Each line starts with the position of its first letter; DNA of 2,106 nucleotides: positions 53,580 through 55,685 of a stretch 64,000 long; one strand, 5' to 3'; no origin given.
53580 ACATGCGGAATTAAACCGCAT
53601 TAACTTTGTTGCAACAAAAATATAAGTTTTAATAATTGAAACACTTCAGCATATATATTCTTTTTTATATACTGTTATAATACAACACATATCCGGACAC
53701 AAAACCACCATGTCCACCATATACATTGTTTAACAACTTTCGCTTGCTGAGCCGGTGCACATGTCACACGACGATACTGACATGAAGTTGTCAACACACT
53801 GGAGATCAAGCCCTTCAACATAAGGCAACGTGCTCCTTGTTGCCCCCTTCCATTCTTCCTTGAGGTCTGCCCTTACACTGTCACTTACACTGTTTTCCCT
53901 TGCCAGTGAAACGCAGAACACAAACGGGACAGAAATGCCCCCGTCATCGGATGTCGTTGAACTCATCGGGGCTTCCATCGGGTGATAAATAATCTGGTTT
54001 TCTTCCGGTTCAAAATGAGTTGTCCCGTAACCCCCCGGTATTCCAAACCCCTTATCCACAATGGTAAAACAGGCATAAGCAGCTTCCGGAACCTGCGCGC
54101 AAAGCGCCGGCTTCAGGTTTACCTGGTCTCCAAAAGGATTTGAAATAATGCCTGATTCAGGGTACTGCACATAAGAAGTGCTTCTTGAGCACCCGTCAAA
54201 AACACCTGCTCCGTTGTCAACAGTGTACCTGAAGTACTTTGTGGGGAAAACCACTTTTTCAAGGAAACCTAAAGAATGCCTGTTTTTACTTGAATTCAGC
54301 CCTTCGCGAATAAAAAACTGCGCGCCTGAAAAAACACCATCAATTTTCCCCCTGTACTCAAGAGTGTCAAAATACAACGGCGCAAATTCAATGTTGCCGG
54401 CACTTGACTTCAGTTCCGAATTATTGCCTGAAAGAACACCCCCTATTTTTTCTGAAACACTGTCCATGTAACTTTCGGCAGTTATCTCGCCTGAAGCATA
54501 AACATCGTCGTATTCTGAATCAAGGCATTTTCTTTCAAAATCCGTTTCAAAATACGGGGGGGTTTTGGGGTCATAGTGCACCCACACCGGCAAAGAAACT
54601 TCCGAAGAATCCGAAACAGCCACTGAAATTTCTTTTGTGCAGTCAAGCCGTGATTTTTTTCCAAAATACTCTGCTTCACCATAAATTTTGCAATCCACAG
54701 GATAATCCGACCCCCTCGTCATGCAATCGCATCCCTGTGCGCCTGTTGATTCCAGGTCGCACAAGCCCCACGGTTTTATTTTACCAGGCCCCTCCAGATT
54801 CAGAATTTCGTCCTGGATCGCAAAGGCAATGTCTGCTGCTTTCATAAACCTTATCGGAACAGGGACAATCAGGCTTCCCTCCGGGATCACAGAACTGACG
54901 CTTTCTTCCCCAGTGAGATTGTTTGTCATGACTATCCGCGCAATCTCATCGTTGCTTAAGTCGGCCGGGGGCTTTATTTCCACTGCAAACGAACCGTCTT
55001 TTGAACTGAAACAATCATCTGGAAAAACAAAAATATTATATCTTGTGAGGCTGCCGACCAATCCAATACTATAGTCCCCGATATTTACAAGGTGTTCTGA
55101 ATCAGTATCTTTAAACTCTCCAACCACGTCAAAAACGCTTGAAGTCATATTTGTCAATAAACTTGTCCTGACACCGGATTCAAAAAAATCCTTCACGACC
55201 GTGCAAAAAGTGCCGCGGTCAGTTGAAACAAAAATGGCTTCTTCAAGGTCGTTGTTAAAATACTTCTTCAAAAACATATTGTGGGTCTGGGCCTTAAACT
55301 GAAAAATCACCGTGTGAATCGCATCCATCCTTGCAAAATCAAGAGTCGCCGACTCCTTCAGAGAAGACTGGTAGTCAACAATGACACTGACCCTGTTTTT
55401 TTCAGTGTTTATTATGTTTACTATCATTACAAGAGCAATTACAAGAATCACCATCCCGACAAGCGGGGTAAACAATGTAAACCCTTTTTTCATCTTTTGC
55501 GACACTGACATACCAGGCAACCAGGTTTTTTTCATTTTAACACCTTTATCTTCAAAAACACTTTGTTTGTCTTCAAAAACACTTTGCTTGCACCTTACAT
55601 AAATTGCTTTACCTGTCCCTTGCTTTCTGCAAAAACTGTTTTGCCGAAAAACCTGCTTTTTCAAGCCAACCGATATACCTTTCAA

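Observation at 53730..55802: ~598-aa cysteine-rich protein with a prepilin-like N-terminus; long ORF annotation inflated by a 21-bp tandem duplication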

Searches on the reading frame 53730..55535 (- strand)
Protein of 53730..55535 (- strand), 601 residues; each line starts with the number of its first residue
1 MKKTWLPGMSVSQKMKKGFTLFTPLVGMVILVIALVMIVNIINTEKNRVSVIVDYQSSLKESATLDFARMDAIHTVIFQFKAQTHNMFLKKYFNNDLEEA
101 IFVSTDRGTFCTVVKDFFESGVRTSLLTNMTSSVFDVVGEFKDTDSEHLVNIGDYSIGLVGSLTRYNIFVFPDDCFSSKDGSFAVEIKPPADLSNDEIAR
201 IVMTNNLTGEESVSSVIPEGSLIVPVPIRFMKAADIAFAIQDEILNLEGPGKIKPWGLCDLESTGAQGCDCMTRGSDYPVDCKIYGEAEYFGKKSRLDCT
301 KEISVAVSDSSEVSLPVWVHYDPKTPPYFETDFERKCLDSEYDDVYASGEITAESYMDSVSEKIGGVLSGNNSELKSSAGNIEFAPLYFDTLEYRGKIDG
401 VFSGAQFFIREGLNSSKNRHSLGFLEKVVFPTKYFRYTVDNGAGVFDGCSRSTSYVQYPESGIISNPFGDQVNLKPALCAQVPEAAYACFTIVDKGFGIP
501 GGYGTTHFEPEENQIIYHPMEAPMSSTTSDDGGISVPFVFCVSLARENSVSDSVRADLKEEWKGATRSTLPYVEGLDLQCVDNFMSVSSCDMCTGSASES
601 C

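Call 5: search_protein_families(library=pfam, proteins=[window:53730-55526:-], max_evalue=0.1)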
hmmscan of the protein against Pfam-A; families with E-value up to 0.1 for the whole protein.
window:53730-55526:- (598 aa): 0 families

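Call 8: search_protein_families(library=ncbifam, proteins=[window:53730-55526:-], max_evalue=0.1)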
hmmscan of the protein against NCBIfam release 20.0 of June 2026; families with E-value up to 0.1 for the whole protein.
window:53730-55526:- (598 aa): 0 families

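Call 9: find_homologous_proteins(query=window:53730-55526:-)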
Query window:53730-55526:- (598 aa): 2 proteins with E <= 0.001 among 8000 candidates.
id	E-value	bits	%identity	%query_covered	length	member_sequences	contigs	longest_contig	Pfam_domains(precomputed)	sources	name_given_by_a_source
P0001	0.0e+0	1352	100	99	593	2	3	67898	-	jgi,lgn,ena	-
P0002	0.0e+0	1203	89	100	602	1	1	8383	-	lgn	-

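Call 11: find_encoding_contigs(protein=P0002, flank=10000)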
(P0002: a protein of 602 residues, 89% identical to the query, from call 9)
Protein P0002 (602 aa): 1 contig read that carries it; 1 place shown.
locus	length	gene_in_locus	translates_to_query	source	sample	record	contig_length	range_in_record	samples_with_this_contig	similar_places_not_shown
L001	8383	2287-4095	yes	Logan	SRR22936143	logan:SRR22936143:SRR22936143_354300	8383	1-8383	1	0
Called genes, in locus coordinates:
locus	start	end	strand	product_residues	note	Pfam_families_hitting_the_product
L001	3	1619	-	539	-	?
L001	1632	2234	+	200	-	-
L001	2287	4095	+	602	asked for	-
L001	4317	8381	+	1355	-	?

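Call 12: find_encoding_contigs(protein=P0001, flank=3000)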
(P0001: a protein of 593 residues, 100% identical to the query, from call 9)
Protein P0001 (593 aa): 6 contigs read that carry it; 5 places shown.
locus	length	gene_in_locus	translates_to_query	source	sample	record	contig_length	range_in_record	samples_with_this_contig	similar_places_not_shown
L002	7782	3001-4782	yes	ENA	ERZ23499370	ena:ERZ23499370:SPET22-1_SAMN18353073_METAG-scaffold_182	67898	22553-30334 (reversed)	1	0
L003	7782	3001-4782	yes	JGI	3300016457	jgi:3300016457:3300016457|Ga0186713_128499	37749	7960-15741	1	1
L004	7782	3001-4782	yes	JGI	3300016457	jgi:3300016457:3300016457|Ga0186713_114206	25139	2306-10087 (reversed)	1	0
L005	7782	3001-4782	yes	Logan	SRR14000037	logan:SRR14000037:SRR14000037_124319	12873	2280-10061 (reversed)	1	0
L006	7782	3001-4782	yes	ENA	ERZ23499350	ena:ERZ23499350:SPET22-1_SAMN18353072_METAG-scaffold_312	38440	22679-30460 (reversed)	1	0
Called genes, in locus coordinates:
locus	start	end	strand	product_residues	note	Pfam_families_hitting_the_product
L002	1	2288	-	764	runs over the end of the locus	PF00437:T2SSE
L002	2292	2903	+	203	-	-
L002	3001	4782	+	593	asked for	-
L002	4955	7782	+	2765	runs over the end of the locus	-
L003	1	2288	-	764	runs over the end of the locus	PF00437:T2SSE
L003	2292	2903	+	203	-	-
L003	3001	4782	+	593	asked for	-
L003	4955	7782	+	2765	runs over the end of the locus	-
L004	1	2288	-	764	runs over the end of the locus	PF00437:T2SSE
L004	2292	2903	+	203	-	-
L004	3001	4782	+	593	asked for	-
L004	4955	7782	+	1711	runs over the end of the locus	?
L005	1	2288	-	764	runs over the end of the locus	PF00437:T2SSE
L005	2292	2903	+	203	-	-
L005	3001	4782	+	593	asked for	-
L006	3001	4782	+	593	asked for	-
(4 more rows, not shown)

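Call 17: find_related_loci(query=window:53730-55535:-, collection=genome_contigs, flank=10000)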
Query window:53730-55535:- (601 aa) in genome_contigs; peptide patterns used: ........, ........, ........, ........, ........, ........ (x = any residue, [..] = any of these).
42 stretches matched a pattern, but none encodes a relative of the query by tblastn (E <= 1e-3).

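Call 26: search_solved_structures(query=window:53730-55535:-, max_evalue=10)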
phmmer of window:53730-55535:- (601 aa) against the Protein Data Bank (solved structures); distinct sequences matched with E-value up to 10: 2.
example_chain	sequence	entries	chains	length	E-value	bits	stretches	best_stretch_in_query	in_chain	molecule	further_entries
4noj_A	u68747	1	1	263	0.99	11.2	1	453-509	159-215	Legumain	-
4nol_A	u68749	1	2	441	1.6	10.5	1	453-509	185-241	Legumain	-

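Call 27: search_protein_representatives(protein=window:53730-55526:-)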
Query: 598 residues. Proteins with E-value up to 0.001 (for the whole library): 52; up to 1e-10: 3; up to 1e-30: 3. The best 52 are listed.
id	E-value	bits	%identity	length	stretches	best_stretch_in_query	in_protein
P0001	0.0e+00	1352.1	100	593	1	6-598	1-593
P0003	9.1e-76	272.2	64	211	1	3-202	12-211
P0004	8.3e-50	186.5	51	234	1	348-598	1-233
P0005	3.2e-09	52.4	31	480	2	13-122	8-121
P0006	2.4e-07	46.3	30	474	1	14-264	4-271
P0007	2.4e-07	46.3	31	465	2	12-97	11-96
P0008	2.8e-07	46.0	30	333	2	14-111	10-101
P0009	3.0e-07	46.0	35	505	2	14-93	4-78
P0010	3.9e-07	45.6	27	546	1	13-237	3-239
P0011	4.9e-07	45.2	28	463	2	13-95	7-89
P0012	1.1e-06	44.1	28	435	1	13-245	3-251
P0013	2.9e-06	42.7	27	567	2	13-86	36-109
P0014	3.2e-06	42.6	30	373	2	14-85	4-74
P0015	4.2e-06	42.2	29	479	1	12-237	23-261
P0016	4.9e-06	41.9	31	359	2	13-79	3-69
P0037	2.5e-04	36.3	27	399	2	12-86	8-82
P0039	2.9e-04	36.1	35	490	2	14-83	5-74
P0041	5.1e-04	35.3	28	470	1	13-236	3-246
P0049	7.9e-04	34.7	28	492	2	13-75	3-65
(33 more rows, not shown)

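Call 31: find_homologous_proteins(query=A2, max_evalue=0.00001)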
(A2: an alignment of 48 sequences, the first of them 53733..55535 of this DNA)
Query A2 (48 sequences) (601 aa, profile of the alignment): 3 proteins with E <= 0.00001 among 8000 candidates.
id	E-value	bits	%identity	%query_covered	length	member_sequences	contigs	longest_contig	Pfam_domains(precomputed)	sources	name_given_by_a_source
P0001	6.1e-64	235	100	99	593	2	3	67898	-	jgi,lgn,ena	-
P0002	6.3e-63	232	89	100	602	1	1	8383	-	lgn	-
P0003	1.5e-30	125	64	34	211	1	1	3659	-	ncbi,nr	ncbi:MAG: hypothetical protein KAS30_03420, partial [Candidatus Diapherotrites archaeon]|nr:hypothet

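Call 32: find_encoding_contigs(protein=P0003, flank=5000)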
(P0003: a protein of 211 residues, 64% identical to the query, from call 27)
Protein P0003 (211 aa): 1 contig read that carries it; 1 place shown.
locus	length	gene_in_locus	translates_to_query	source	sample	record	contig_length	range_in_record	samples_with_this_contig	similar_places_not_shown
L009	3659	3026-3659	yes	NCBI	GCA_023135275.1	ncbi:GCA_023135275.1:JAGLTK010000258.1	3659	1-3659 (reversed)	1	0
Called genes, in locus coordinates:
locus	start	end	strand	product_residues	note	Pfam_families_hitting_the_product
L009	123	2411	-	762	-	PF00437:T2SSE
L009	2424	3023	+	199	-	-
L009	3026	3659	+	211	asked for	?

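Call 33: find_homologous_proteins(query=P0041, max_evalue=0.00001)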
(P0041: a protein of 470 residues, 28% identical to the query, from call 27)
Query P0041 (470 aa): 101 proteins with E <= 0.00001 among 8000 candidates.
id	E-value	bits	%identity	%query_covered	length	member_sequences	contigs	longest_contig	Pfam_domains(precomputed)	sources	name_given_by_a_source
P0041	0.0e+0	1071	100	100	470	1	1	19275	-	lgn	-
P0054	2.0e-118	414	48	95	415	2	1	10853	-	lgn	-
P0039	6.7e-103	363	42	99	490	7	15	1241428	-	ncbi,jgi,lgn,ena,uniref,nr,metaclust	ncbi:MAG: hypothetical protein QT03_C0001G0743 [archaeon GW2011_AR10]|uniref:Uncharacterized protein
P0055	3.1e-102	361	40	99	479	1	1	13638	-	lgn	-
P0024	1.3e-101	359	44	96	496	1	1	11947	-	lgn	-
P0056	6.6e-95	337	41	97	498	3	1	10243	-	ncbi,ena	-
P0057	1.4e-94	336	44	81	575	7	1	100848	-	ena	-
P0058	5.3e-94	334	42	97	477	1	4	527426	-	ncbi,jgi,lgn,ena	-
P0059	9.6e-94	333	39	94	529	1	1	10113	-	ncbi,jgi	-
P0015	7.9e-91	323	45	81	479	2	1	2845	-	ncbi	-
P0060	2.0e-89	319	42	81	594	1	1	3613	-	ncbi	-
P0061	2.6e-89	318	47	77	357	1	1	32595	-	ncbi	ncbi:MAG: hypothetical protein ABID38_04685, partial [Candidatus Diapherotrites archaeon]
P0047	3.1e-88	315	41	93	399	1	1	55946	-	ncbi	ncbi:MAG: hypothetical protein V1494_00110 [Candidatus Diapherotrites archaeon]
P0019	7.6e-86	307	51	58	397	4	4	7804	-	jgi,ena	-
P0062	1.2e-84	303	50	63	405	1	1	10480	-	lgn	-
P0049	8.9e-57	211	35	97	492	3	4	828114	-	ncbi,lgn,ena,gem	-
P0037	2.1e-51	193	38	57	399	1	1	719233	-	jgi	jgi:Tfp pilus assembly protein PilV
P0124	1.8e-45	174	31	94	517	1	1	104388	-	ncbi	ncbi:MAG: hypothetical protein V1777_01750 [Candidatus Micrarchaeota archaeon]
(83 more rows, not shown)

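Call 35: find_encoding_contigs(protein=P0039, flank=10000, max_places=2)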
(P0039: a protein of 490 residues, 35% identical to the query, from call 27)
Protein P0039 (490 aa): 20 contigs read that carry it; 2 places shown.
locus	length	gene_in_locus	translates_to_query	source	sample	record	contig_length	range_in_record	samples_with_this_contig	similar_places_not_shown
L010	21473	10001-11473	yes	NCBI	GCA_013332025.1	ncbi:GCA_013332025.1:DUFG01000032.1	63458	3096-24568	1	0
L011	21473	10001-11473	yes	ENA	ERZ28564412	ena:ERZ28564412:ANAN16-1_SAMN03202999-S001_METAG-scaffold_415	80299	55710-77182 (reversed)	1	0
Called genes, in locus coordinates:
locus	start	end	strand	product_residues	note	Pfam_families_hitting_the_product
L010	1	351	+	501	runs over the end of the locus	-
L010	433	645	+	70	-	-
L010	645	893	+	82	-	-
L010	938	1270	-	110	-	PF01329:Pterin_4a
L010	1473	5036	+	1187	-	-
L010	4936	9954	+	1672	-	-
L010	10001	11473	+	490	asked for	-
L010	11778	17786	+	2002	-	-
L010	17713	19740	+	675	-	-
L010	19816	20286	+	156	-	-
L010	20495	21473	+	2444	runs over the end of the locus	PF02369:Big_1 (faint), PF11974:bMG3 (faint), PF13620:CarboxypepD_reg (weak), PF17802:SpaA (faint), PF24025:Ig_DR_A0283-like (faint)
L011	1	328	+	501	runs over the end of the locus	-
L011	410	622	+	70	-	-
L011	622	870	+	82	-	-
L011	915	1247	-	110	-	PF01329:Pterin_4a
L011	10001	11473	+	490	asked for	-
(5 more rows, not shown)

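Call 36: find_encoding_contigs(protein=P0037, flank=10000, max_places=2)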
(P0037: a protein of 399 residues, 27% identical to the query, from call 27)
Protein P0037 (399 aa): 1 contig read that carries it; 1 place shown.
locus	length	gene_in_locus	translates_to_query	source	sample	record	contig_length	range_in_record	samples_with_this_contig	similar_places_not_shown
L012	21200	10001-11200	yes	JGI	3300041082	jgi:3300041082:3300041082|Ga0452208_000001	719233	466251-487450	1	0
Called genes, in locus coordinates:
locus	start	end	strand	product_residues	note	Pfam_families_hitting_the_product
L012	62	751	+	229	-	-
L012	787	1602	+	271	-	-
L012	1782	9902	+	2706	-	PF17210:SdrD_B (faint), PF17802:SpaA (faint), PF13620:CarboxypepD_reg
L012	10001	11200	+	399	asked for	-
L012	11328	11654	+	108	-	-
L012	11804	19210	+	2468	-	PF02369:Big_1 (faint), PF24025:Ig_DR_A0283-like (faint), PF11974:bMG3 (faint), PF17802:SpaA (faint), PF17210:SdrD_B (faint), PF13620:CarboxypepD_reg (weak)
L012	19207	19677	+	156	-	-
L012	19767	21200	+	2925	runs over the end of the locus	PF02369:Big_1 (faint), PF13620:CarboxypepD_reg (faint), PF17210:SdrD_B (faint), PF17789:MG4 (faint), PF17802:SpaA (faint), PF11974:bMG3 (faint)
